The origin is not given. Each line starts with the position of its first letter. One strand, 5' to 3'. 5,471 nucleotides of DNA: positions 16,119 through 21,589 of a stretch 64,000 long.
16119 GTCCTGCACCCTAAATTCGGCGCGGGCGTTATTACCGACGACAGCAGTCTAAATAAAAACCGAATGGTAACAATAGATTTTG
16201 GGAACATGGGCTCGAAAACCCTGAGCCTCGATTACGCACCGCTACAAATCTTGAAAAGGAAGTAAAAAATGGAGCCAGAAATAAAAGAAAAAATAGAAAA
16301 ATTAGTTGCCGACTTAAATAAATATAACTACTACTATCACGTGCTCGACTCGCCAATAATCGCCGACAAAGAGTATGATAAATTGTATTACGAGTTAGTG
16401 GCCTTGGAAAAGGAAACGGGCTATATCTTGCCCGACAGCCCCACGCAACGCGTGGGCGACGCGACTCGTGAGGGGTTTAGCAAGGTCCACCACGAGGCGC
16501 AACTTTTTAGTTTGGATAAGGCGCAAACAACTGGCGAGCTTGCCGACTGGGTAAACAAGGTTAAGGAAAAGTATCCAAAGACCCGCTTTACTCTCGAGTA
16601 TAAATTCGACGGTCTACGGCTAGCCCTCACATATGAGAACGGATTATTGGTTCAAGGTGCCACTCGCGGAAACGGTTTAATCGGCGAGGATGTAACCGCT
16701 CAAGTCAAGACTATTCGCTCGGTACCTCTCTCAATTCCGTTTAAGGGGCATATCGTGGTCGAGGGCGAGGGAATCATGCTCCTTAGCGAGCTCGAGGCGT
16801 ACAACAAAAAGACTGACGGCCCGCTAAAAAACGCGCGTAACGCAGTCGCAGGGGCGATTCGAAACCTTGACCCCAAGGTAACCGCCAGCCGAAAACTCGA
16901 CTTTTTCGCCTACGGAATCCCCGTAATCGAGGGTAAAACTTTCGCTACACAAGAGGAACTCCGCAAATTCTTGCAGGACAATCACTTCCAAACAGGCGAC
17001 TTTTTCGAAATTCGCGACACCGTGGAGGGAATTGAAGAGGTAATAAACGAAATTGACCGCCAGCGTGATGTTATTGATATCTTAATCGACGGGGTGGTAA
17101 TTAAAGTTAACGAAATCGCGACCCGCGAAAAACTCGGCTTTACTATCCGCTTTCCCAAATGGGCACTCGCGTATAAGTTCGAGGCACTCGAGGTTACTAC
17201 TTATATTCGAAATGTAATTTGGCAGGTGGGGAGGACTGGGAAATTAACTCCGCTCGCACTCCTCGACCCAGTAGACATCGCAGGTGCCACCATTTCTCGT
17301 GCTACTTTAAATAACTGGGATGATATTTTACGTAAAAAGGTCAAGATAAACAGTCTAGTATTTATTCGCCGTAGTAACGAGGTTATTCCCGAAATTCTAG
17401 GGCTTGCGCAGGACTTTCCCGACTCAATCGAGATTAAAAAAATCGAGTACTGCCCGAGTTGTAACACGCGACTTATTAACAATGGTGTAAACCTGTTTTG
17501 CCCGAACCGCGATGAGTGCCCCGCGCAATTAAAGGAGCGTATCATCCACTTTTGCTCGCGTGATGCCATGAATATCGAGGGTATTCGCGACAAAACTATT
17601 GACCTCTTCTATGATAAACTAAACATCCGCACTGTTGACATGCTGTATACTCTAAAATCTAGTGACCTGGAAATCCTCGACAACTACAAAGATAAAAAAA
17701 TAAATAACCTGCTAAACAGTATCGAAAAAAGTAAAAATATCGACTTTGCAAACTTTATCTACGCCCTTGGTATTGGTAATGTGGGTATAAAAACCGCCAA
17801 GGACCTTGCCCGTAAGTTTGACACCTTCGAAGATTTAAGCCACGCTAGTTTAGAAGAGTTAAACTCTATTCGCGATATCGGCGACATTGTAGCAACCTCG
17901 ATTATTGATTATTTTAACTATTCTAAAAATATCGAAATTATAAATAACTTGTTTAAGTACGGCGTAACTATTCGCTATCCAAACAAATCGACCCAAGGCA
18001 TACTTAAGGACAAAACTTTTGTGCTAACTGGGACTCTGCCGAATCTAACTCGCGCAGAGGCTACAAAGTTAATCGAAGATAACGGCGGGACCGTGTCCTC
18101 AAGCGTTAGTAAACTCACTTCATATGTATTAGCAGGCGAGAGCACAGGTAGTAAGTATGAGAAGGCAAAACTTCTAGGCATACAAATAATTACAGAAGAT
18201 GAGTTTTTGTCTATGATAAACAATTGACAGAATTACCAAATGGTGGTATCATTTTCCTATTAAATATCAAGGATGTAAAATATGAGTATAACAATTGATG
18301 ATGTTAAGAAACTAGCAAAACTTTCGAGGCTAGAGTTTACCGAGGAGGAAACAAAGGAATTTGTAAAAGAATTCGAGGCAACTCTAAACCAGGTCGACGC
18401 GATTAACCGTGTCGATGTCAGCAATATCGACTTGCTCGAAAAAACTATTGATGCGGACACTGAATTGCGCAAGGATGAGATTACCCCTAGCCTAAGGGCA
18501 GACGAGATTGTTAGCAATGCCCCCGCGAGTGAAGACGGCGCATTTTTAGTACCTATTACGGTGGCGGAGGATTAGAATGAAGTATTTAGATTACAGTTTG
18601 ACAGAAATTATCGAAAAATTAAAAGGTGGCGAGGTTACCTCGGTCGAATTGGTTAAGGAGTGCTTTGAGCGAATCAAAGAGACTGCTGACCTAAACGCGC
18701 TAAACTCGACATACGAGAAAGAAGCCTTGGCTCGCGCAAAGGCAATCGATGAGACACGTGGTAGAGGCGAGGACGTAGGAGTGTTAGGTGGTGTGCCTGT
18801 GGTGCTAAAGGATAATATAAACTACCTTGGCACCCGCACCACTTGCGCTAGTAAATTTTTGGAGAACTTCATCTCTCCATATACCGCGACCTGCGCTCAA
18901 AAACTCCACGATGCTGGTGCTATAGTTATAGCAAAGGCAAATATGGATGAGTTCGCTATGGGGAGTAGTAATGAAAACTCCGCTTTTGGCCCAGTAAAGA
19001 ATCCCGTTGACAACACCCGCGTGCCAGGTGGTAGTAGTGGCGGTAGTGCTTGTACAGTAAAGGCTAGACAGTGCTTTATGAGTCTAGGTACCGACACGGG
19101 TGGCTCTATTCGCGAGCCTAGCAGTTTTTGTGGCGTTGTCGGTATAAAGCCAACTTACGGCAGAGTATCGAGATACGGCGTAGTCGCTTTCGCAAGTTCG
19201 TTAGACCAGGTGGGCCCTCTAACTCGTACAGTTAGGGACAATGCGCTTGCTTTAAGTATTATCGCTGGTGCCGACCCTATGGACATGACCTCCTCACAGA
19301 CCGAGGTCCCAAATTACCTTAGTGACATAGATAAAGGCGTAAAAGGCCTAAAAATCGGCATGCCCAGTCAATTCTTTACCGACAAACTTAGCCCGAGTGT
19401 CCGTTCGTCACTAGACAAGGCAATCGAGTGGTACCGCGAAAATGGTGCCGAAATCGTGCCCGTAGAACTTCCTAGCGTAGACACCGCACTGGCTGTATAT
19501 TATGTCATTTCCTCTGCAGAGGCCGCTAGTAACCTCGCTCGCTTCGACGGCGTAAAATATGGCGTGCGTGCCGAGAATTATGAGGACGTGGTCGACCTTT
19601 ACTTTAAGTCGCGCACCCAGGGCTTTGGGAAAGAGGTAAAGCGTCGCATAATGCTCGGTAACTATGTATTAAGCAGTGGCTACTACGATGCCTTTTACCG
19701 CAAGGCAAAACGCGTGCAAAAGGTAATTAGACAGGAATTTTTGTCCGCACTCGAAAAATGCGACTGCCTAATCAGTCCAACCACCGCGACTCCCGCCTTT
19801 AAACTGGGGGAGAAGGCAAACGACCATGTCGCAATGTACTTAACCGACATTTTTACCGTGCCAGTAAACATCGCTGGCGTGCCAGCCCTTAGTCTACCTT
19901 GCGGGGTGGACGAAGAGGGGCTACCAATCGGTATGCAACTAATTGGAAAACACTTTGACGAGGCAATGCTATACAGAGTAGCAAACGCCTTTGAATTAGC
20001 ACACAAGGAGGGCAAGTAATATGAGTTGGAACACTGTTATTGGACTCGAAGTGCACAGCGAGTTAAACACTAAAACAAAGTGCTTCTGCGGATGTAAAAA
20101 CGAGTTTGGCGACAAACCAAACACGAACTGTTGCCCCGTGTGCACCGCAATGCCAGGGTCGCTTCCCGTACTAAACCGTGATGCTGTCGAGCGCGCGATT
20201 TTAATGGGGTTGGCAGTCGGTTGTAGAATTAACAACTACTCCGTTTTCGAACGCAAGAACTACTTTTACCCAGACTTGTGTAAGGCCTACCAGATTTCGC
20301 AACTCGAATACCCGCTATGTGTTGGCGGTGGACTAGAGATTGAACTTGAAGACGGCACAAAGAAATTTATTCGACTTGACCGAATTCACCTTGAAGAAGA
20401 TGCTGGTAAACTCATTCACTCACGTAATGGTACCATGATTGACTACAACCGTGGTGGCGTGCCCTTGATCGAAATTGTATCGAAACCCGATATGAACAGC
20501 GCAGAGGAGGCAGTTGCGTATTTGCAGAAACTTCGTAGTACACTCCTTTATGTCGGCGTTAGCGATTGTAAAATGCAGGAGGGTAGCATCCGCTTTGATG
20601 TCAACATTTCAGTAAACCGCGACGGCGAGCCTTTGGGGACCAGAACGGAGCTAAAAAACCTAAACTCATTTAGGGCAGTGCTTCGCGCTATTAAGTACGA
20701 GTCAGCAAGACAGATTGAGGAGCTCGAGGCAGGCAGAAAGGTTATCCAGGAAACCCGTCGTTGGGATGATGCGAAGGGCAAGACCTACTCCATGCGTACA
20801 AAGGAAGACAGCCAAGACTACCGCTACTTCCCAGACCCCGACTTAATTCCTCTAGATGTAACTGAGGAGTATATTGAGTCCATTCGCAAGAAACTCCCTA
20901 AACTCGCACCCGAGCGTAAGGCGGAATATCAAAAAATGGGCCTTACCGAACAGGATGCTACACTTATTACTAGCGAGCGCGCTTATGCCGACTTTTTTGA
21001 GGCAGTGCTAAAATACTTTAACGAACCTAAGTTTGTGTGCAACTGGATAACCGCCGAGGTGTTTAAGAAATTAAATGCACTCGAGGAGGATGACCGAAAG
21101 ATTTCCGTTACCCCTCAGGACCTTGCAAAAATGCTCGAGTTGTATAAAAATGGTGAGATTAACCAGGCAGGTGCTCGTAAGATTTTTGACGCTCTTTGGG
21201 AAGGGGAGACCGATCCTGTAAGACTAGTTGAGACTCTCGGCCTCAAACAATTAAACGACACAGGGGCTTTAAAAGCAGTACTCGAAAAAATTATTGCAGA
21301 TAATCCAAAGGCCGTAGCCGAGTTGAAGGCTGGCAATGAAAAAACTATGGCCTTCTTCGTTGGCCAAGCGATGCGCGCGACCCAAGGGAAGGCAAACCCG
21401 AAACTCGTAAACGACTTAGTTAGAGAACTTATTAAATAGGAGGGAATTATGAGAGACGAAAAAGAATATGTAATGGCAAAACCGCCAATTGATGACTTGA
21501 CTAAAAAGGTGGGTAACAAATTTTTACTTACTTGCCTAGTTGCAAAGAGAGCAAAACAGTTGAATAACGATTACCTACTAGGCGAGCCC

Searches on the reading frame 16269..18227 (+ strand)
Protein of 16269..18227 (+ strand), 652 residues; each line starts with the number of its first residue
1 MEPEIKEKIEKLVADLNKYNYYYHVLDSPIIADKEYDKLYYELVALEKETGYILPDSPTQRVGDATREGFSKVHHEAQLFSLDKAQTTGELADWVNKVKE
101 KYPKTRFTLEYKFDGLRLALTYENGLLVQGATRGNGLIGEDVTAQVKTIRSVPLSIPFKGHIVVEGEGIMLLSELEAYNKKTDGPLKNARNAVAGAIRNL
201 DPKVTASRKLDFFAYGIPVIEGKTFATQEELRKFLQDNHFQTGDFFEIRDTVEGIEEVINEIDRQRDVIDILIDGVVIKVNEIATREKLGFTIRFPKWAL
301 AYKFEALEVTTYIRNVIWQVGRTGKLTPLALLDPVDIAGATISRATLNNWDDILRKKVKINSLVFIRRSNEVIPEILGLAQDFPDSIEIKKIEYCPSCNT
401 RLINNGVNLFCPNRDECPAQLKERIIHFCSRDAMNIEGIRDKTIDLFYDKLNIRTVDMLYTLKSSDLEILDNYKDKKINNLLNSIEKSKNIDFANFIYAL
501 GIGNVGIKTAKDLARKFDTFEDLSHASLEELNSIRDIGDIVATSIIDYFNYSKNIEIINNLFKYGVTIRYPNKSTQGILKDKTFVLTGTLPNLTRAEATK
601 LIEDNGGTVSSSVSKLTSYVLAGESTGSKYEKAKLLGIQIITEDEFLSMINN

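Call 40: search_protein_families(library=pfam, proteins=[window:16269-18227:+], max_evalue=0.00001)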
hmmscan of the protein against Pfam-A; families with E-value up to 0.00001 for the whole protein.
window:16269-18227:+ (652 aa): 6 families
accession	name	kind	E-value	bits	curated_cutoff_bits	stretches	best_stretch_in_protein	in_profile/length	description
PF01653.23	DNA_ligase_aden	-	1.5e-70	238.1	27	1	69-306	3-252/253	NAD-dependent DNA ligase adenylation domain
PF03120.22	DNA_ligase_OB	-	1.9e-25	89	32.9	1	310-381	1-72/79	NAD-dependent DNA ligase OB-fold domain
PF12826.13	HHH_2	-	2.4e-21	76.1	27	1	496-558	2-64/64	Helix-hairpin-helix motif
PF00533.33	BRCT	-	6.8e-18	65.1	21.3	1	575-650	2-78/78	BRCA1 C Terminus (BRCT) domain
PF12738.14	PTCB-BRCT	-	3.9e-08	33.6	22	1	591-642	10-60/63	twin BRCT domain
PF14520.12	HHH_5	-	3e-07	31.2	27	0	499-547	4-53/57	Helix-hairpin-helix domain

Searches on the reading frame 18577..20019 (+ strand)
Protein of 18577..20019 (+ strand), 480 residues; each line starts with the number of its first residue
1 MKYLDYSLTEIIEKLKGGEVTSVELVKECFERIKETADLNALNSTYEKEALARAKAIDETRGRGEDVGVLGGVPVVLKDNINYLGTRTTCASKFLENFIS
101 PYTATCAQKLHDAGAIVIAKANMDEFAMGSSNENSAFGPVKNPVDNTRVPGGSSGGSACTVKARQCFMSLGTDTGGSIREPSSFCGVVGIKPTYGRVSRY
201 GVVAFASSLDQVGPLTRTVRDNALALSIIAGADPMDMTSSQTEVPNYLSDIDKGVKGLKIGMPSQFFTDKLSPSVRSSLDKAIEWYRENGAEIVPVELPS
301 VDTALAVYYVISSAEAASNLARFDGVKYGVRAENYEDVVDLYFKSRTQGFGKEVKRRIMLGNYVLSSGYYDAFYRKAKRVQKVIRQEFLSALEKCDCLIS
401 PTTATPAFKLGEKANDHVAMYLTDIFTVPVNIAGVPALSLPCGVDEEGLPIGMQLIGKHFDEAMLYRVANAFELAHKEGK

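Call 40: search_protein_families(library=pfam, proteins=[window:18577-20019:+], max_evalue=0.00001)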
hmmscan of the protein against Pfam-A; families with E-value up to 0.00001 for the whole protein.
window:18577-20019:+ (480 aa): 1 family
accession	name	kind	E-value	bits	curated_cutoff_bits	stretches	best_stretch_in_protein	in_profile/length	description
PF01425.27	Amidase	-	7.7e-153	510.1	27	1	24-465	1-444/445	Amidase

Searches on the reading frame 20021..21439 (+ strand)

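Call 40: search_protein_families(library=pfam, proteins=[window:20021-21439:+], max_evalue=0.00001)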
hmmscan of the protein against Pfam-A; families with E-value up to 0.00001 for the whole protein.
window:20021-21439:+ (472 aa): 2 families
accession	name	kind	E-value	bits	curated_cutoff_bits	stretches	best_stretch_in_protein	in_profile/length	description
PF02934.20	GatB_N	-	1.9e-119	398.4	23.4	1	5-286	1-277/277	GatB/GatE catalytic domain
PF02637.23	GatB_Yqey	-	1.7e-45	154.9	27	1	324-471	1-148/148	GatB domain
